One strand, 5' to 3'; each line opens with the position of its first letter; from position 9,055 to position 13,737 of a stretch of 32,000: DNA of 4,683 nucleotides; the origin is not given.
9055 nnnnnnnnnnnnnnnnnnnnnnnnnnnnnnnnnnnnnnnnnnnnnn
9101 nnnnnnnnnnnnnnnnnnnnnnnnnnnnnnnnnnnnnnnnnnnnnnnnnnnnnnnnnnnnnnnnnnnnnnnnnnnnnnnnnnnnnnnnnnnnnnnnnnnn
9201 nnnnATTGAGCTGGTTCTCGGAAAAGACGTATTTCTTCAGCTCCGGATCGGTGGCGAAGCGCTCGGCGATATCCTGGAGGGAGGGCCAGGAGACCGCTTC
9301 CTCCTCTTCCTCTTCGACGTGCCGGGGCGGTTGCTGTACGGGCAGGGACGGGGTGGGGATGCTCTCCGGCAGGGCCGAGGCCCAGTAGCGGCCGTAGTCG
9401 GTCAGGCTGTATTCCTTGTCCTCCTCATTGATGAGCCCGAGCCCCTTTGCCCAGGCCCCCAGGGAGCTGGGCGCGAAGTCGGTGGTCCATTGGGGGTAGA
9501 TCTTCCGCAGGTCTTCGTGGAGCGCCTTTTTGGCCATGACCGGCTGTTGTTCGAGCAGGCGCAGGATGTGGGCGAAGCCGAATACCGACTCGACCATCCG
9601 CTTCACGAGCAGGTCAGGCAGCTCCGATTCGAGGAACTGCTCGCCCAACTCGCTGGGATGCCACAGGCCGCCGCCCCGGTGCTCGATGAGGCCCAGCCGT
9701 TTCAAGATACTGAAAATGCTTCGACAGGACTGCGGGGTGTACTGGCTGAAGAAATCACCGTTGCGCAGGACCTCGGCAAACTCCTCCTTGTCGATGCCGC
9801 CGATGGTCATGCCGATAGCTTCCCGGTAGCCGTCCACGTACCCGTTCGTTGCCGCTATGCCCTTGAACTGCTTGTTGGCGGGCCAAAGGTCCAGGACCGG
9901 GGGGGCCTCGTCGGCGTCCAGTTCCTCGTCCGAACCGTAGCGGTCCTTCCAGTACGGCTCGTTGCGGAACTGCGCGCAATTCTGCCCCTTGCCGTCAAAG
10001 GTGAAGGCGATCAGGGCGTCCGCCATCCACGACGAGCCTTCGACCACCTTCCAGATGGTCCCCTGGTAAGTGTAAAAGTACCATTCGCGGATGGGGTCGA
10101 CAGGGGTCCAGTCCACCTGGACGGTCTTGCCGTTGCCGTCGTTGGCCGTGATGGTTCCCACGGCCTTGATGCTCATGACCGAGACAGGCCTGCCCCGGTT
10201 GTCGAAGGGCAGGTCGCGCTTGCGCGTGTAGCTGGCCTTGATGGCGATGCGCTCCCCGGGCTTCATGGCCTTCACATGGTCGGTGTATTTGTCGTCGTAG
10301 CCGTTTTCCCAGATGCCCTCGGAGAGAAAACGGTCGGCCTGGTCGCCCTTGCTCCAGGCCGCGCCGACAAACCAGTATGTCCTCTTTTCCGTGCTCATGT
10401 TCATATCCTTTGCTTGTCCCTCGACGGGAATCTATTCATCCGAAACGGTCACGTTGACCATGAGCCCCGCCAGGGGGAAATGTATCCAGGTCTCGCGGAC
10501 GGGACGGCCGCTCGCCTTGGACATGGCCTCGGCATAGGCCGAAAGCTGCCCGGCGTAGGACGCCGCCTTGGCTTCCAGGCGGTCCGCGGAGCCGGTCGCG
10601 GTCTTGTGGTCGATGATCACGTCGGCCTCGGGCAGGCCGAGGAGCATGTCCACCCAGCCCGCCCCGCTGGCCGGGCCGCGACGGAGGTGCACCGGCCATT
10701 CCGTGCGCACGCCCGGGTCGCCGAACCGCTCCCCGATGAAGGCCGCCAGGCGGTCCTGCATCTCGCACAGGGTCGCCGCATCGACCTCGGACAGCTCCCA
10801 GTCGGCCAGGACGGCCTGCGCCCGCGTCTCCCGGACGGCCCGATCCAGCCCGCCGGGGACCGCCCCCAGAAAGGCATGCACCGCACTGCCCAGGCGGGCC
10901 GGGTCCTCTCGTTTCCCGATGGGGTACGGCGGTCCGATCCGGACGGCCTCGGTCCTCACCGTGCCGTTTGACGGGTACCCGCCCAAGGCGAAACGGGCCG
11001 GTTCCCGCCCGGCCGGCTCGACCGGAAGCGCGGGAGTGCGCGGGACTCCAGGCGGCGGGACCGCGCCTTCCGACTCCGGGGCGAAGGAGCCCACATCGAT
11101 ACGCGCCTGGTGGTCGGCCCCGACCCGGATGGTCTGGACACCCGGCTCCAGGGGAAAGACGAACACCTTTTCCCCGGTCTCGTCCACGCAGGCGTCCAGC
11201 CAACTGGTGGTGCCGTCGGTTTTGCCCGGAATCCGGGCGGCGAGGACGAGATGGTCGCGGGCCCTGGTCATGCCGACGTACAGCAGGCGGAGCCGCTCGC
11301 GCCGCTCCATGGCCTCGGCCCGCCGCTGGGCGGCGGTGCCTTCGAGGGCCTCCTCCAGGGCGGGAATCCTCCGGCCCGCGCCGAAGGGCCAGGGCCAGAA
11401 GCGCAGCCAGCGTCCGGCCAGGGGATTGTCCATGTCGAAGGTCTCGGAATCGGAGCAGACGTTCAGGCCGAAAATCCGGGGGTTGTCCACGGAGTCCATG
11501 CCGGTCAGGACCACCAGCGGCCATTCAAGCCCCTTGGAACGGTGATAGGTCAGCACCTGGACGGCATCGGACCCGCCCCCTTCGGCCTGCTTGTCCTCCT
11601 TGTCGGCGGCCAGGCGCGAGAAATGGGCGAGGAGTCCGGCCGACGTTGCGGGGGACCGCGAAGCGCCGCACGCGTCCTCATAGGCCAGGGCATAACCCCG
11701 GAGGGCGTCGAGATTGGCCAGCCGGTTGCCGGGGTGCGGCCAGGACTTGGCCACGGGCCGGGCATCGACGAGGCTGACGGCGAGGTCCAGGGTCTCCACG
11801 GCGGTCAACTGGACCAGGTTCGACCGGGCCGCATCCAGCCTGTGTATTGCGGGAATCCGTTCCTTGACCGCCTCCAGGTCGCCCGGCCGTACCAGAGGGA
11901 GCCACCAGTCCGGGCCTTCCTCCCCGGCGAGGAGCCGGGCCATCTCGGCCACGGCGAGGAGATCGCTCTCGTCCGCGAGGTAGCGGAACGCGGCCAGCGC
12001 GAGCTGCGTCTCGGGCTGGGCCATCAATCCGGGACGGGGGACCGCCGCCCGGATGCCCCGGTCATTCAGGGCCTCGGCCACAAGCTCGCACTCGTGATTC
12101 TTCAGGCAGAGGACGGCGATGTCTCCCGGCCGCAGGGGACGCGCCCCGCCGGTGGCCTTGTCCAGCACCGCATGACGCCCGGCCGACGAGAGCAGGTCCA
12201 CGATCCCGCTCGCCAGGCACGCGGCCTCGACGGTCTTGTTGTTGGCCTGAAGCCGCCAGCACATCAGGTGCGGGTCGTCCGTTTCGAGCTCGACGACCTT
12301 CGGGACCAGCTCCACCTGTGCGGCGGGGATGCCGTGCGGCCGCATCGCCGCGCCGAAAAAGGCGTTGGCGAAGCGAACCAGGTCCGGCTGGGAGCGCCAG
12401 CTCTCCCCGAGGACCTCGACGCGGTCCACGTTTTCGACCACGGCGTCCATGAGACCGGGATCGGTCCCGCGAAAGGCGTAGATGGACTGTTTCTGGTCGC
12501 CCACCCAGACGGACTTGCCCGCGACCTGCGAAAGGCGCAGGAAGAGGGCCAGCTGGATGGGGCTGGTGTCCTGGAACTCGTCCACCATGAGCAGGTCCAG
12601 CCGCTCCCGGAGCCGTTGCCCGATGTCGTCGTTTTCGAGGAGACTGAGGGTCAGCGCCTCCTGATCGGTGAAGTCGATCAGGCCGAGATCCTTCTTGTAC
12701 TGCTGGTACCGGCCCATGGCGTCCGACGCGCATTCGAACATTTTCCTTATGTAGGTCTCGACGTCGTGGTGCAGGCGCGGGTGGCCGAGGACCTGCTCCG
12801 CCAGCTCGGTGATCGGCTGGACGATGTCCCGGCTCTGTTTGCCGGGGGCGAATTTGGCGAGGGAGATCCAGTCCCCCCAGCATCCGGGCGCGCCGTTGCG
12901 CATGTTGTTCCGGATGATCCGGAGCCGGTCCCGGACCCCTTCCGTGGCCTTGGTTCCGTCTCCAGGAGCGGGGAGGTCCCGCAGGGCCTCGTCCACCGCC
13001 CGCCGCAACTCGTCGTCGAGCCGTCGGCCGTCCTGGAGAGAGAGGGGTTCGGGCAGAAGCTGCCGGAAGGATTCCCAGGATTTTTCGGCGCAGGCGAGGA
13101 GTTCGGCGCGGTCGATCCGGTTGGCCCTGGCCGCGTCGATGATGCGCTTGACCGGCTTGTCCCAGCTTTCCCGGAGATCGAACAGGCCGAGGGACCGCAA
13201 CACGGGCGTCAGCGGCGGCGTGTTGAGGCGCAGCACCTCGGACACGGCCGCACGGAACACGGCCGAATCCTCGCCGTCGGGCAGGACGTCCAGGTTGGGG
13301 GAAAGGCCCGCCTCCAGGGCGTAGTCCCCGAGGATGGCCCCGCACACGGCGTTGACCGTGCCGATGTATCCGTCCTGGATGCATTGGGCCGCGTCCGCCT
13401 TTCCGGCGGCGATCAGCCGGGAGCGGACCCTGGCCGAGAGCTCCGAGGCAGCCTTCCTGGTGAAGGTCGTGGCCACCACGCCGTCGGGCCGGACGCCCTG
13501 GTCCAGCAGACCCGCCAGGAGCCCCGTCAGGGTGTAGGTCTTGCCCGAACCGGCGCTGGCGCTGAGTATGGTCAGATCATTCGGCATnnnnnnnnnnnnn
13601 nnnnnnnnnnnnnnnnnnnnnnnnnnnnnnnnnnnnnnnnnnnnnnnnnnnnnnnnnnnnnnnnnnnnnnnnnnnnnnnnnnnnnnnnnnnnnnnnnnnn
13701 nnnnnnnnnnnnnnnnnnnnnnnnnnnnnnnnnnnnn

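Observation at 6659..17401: WYL-regulated four-gene operon joining an AddAB-type helicase-nuclease pair to a McrB/DUF2357-McrC pair: candidate undescribed defence system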

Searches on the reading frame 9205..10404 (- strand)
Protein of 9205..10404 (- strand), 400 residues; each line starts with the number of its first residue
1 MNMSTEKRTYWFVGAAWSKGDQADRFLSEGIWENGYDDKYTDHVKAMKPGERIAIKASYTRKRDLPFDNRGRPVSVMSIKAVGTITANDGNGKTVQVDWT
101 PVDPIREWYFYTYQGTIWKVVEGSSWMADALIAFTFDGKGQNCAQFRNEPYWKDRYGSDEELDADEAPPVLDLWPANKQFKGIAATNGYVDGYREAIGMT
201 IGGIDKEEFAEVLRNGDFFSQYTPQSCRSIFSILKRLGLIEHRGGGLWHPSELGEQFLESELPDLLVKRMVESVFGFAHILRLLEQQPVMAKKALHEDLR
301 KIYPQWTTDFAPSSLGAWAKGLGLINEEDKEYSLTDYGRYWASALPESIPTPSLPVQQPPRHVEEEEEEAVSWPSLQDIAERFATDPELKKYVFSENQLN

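Call 87: predict_structure(alignment_id=A3)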
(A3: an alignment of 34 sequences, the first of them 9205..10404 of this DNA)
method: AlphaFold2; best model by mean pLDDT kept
length: 400 residues; sequences in the alignment: 34
mean_pLDDT: 72.2   pTM: 0.55
mean pLDDT of the five models: 72.2, 70.7, 70.2, 68.7, 68.6
residues with pLDDT >= 90: 162; 70-90: 77; 50-70: 43; < 50: 118
segments of 3 or more residues with pLDDT < 50: 1-37, 58-79, 101-141, 145-148, 155-157, 159-164
pLDDT, mean of each block of 10 residues (from residue 1): 27 29 42 46 78 60 41 45 74 68 39 31 35 37 47 48 65 93 87 95 96 93 95 96 95 93 92 96 98 97 93 96 95 95 95 77 54 84 87 73
secondary structure, 60 per line:
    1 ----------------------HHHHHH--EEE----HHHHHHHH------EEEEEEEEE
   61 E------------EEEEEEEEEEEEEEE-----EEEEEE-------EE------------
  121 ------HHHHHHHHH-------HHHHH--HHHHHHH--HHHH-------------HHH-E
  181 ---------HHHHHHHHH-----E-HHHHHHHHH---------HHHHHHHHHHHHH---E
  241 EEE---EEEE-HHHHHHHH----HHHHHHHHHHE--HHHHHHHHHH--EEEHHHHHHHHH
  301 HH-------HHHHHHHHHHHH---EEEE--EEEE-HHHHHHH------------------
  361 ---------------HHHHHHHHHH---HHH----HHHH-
elements in order: H23-28 E31-33 H38-45 E52-61 E74-88 E94-99 H127-135 H143-147 H150-156 H159-162 H190-198 H206-214 H224-236 E240-243 E247-250 H252-259 H264-273 H277-286 E289-291 H292-302 H310-321 E325-328 E331-334 H336-342 H376-385 H396-399
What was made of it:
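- On CoCoNuT systems: However, the modelled N-terminal 400 residues have no helix longer than about 13 residues (call 87).
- Closest known: McrBC type IV restriction, in particular the NxD branch of McrB-like GTPases. Different: No long helix appears in the modelled N-terminal 400 residues of the McrB-like protein (call 87).
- Tried and rejected: The structure of McrB-like residues 1-165 could not be modelled with confidence, because only three sequences share that domain (call 87).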

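Call 95: fold_search(model_id=the predicted structure, library=pdb)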
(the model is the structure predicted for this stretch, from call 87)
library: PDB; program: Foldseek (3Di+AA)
matches with E <= 10: 1006; with E <= 0.001: 0
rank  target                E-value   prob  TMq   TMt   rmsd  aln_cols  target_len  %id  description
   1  5hnh_A                4.2e-03  1.00  0.25  0.34   8.7       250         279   11  Crystal structure of pyrene- and phenanthrene-modified DNA in complex with the BpuJ1 endonuclease binding domain (released 2016-08-17)
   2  5hnf_A                8.1e-03  1.00  0.26  0.35   8.1       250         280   13  Crystal structure of pyrene- and phenanthrene-modified DNA in complex with the BpuJ1 endonuclease binding domain (released 2016-08-17)
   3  5hlt_A                8.1e-03  1.00  0.26  0.35   8.3       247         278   12  Crystal structure of pyrene- and phenanthrene-modified DNA in complex with the BpuJ1 endonuclease binding domain (released 2016-08-17)
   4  2vla_A                9.5e-03  0.99  0.25  0.33   9.0       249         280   12  Crystal structure of restriction endonuclease BpuJI recognition domain in complex with cognate DNA (released 2008-05-06)
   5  8sok_B                1.2e-02  0.51  0.16  0.17  22.6       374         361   10  Cryo-EM structure of human CST bound to POT1(ESDL)/TPP1 in the presence of telomeric ssDNA (released 2023-06-07)
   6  6qnz_B                1.5e-02  1.00  0.30  0.22   7.0       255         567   10  Crystal structure of the site-specific DNA nickase N.BspD6I E418A Mutant (released 2020-03-04)
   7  7uch                  1.5e-02  0.91  0.16  0.11  11.3       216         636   13  AprA Methyltransferase 1 - GNAT in complex with Mn2+ , SAM, and Di-methyl-malonate (released 2022-06-01)
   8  2fok_A                1.7e-02  1.00  0.24  0.18   8.5       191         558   16  STRUCTURE OF RESTRICTION ENDONUCLEASE FOKI (released 1998-06-17)
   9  6b3b                  1.9e-02  0.77  0.14  0.10  14.2       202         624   14  AprA Methyltransferase 1 - GNAT in complex with Mn2+ , SAM, and Malonate (released 2017-11-15)
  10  8d0b_B                1.9e-02  0.38  0.16  0.17  25.7       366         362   11  Human CST-DNA polymerase alpha/primase preinitiation complex bound to 4xTEL-foldback template (released 2022-06-22)
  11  6qnz_A                2.0e-02  1.00  0.29  0.21   6.8       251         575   11  Crystal structure of the site-specific DNA nickase N.BspD6I E418A Mutant (released 2020-03-04)
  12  5liq_A                2.5e-02  1.00  0.29  0.21   7.1       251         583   10  The structure of C160S,C508S,C578S mutant of Nt.BspD6I nicking endonuclease at 0.185 nm resolution . (released 2017-08-02)
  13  6b39                  2.6e-02  0.85  0.16  0.11  11.4       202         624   15  AprA Methyltransferase 1 - GNAT in complex with SAH (released 2017-11-15)
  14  2ewf                  2.8e-02  1.00  0.30  0.21   5.9       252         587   13  Crystal structure of the site-specific DNA nickase N.BspD6I (released 2006-11-21)
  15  8ij1_A                2.8e-02  0.38  0.13  0.07  19.1       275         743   11  Protomer 1 and 2 of the asymmetry trimer of the Cul2-Rbx1-EloBC-FEM1B ubiquitin ligase complex (released 2024-02-28)
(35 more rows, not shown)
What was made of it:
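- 8290..10404 (-): McrB-like AAA+ NTPase of the NxD branch, 704 aa (WP_014322075). Residues 1-165 form a lineage-specific domain of unknown fold. Residues about 170-350 are tandem winged helices. Residues about 400-704 are the AAA+ domain (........, LILDEMN, VNMDET). Structure model and fold search are in calls 87 and 95.
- On McrBC type IV restriction: Residues 170-350 are tandem winged helices with weak hits to the BpuJI, FokI and Nt.BspD6I recognition domains (calls 87, 95).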

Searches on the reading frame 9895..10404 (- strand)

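Call 65: search_protein_families(library=pfam, proteins=[window:9895-10404:-], max_evalue=0.1)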
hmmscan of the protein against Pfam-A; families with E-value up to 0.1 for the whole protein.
window:9895-10404:- (170 aa): 2 families
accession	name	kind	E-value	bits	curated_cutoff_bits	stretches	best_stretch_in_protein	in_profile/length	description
PF01187.23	MIF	-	0.033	14.9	22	1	47-94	31-76/114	Macrophage migration inhibitory factor (MIF)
PF07532.17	Big_4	-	0.047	13.7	22.1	0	84-117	21-56/59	Bacterial Ig-like domain (group 4)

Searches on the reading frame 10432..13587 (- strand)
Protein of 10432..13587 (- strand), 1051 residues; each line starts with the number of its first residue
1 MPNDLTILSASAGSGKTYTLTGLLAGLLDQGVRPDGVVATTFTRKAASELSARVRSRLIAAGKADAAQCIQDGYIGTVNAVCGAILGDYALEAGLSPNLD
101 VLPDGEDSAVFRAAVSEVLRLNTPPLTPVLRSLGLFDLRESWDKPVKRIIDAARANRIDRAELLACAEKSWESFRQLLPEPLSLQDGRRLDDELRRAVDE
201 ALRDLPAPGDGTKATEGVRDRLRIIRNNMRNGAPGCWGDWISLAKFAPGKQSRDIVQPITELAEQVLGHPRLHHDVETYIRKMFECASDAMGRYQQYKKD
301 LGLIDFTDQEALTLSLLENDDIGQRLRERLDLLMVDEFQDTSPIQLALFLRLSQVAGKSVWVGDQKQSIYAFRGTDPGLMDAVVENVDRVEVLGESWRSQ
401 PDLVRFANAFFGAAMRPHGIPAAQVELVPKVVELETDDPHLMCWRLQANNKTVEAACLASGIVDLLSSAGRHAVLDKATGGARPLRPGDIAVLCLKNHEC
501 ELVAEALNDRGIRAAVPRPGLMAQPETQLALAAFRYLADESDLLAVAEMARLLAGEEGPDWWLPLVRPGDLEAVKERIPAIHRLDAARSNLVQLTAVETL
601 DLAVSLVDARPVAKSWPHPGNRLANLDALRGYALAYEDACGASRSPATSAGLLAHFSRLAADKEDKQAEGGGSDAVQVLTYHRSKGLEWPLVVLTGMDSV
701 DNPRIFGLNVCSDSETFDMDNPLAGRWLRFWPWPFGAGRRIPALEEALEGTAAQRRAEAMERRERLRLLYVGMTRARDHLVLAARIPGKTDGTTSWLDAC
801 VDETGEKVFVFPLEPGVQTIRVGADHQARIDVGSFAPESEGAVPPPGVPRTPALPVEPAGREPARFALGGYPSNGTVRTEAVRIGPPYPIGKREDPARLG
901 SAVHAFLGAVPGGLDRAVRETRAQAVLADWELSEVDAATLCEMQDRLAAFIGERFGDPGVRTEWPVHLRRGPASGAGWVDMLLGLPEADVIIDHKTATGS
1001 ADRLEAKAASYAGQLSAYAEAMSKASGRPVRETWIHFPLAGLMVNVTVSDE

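Call 5: search_protein_families(library=pfam, proteins=[window:10432-13587:-], max_evalue=0.01)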
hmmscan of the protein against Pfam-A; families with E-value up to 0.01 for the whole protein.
window:10432-13587:- (1051 aa): 6 families
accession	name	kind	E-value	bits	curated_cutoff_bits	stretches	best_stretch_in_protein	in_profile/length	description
PF00580.27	UvrD-helicase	-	1.7e-42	146.4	23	1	6-383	16-266/271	UvrD/REP helicase N-terminal domain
PF13361.12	UvrD_C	-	9e-15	55.4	25.6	1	622-783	237-346/350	UvrD-like helicase C-terminal domain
PF13245.12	AAA_19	-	2e-14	54.3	25.1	1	3-373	11-134/134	AAA domain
PF13538.12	UvrD_C_2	-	9e-11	41.9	27.4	2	759-782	28-51/52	UvrD-like helicase C-terminal domain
PF12705.13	PDDEXK_1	-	4.9e-07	30.4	22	1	892-1033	30-185/247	PD-(D/E)XK nuclease superfamily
PF13604.12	AAA_30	-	1.7e-06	28.4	27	0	4-53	19-65/191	AAA domain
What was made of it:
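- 10432..13587 (-): AddA-like SF1 (UvrD-type) helicase with a C-terminal RecB-family nuclease, 1051 aa (WP_014322076). Pfam UvrD-helicase 1.7e-42, UvrD_C, and PDDEXK_1 4.9e-7 (call 5).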

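Call 6: search_protein_families(library=padloc, proteins=[window:10432-13587:-], max_evalue=0.01)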
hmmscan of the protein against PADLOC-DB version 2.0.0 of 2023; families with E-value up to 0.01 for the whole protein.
window:10432-13587:- (1051 aa): 52 families (the best 25 are shown)
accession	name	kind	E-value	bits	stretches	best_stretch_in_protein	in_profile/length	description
PDLC00117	GajB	-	1.2e-36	124.4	3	287-414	175-305/604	UrvD helicase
PDLC00123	GajB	-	5.9e-31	105.7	3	296-414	144-262/540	UrvD helicase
PDLC00132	GajB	-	2.6e-27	93.7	2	288-409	172-297/625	UrvD helicase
PDLC00130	GajB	-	8.1e-26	88.4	2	290-419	165-300/589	UrvD helicase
PDLC03802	RTasHel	-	2e-25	87.7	2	290-428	152-289/675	DRT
PDLC00122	GajB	-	1.8e-24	84.6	2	312-412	144-248/502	UrvD helicase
PDLC00138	GajB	-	3.7e-22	76.7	2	297-436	187-328/581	UrvD helicase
PDLC00129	GajB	-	4.9e-22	76.3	1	300-455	194-350/594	UrvD helicase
PDLC00103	GajB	-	8.5e-22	75.8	1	296-699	177-544/612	UrvD helicase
PDLC00114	GajB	-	1.7e-21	74.5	2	288-410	173-298/635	UrvD helicase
PDLC00127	GajB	-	1.7e-21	74.4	2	288-375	159-250/594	UrvD helicase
PDLC00121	GajB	-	1.6e-19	67.9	1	253-409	129-281/565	UrvD helicase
PDLC00136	GajB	-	2.2e-18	64.5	1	287-409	161-287/570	UrvD helicase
PDLC00107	GajB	-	3e-18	63.8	2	311-387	196-273/587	UrvD helicase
PDLC00112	GajB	-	9.3e-18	62.1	1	293-408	171-292/581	UrvD helicase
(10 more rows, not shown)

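Call 7: search_protein_families(library=ncbifam, proteins=[window:10432-13587:-], max_evalue=0.01)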
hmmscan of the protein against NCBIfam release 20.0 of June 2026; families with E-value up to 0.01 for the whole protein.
window:10432-13587:- (1051 aa): 15 families
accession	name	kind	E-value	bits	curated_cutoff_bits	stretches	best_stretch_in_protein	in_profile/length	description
TIGR02784.1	addA_alphas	equivalog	2.1e-52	178.7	860.75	4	649-1024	749-1116/1138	double-strand break repair helicase AddA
TIGR00609.1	recB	equivalog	2.1e-47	161.9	696.05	3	296-514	335-571/1175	exodeoxyribonuclease V subunit beta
TIGR02785.1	addA_Gpos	equivalog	1.7e-46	158.6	707.65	3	272-413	326-482/1234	helicase-exonuclease AddAB subunit AddA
NF010485.0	PRK13909.1-2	equivalog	7.2e-38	130.4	650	2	294-415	292-428/909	RecB-like helicase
TIGR01073.1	pcrA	equivalog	4e-36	124.7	911.2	3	255-379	137-259/725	DNA helicase PcrA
NF010487.0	PRK13909.1-4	equivalog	7e-34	117.2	759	3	297-515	291-503/924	RecB-like helicase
TIGR01075.1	uvrD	equivalog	1.3e-33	116.3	1144.45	3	283-410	161-291/715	DNA helicase II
NF008743.0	PRK11773.1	equivalog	2.6e-33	115.3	965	3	274-409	157-295/720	DNA helicase II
TIGR01074.1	rep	equivalog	6.9e-31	107.2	951.45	3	290-410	166-289/668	DNA helicase Rep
NF008128.0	PRK10876.1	equivalog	1.1e-25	89.6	1697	1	290-512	338-576/1181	exodeoxyribonuclease V subunit beta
NF008172.0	PRK10919.1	equivalog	1e-21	76.8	1168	3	288-410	165-290/673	DNA helicase Rep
NF008276.0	PRK11054.1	equivalog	5.7e-15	54.8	543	2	290-399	395-504/684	DNA helicase IV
NF010486.0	PRK13909.1-3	equivalog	1.1e-13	50.2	1109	2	318-412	319-424/921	RecB-like helicase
NF010484.0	PRK13909.1-1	equivalog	1.4e-13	49.5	1074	2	7-56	9-58/945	RecB-like helicase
NF041464.1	HelD_BACSU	equivalog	2.6e-05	22.4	419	1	322-411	539-630/779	RNA polymerase recycling motor HelD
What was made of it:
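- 10432..13587 (-): NCBIfam addA_alphas scores 178.7 bits against a cut-off of 860.75 (call 7).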

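Call 55: search_solved_structures(query=window:10432-13587:-, max_evalue=0.00001)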
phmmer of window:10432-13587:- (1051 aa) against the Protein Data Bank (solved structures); distinct sequences matched with E-value up to 0.00001: 19.
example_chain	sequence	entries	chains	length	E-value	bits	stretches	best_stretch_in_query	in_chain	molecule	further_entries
1pjr_A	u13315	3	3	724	2.5e-20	75.3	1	254-700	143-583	PCRA | ATP-DEPENDENT HELICASE PCRA | HELICASE PCRA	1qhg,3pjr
3lfu_A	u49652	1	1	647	6.3e-20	74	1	274-410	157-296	DNA helicase II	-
2is1_A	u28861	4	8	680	8e-20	73.7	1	274-410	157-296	DNA helicase II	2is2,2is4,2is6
6sjb_B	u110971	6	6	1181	4e-19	71.4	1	257-508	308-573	RecBCD enzyme subunit RecB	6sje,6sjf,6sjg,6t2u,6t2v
5mbv_B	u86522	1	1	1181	4e-19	71.4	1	257-508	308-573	RecBCD enzyme subunit RecB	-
5ld2_B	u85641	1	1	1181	4e-19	71.3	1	257-508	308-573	RecBCD enzyme subunit RecB,RecBCD enzyme subunit RecB,RecBCD enzyme subunit RecB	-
8b1t_B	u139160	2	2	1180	4.2e-19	71.3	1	257-508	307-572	RecBCD enzyme subunit RecB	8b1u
1w36_B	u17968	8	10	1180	4.2e-19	71.3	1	257-508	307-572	EXODEOXYRIBONUCLEASE V BETA CHAIN | RecBCD enzyme subunit RecB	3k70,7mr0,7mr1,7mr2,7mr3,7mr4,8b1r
4c2u_A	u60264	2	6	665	2.9e-18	68.5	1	272-409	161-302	DNA HELICASE II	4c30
4c2t_A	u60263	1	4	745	4.1e-18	68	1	272-409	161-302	DNA HELICASE II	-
1uaa_A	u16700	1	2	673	3.3e-17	65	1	290-418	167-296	PROTEIN (ATP-DEPENDENT DNA HELICASE REP.)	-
9dci_A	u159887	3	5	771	4.9e-16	61.1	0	290-411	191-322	ATP-dependent DNA helicase UvrD1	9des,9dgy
2pjr_A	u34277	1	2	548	3.2e-14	55.1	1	7-116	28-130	PROTEIN (HELICASE PCRA)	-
3u44_A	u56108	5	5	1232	5.7e-11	44.4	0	288-382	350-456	ATP-dependent helicase/nuclease subunit A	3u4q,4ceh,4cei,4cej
8sm3_B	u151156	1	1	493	5.7e-08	34.4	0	324-410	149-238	Gabija protein GajB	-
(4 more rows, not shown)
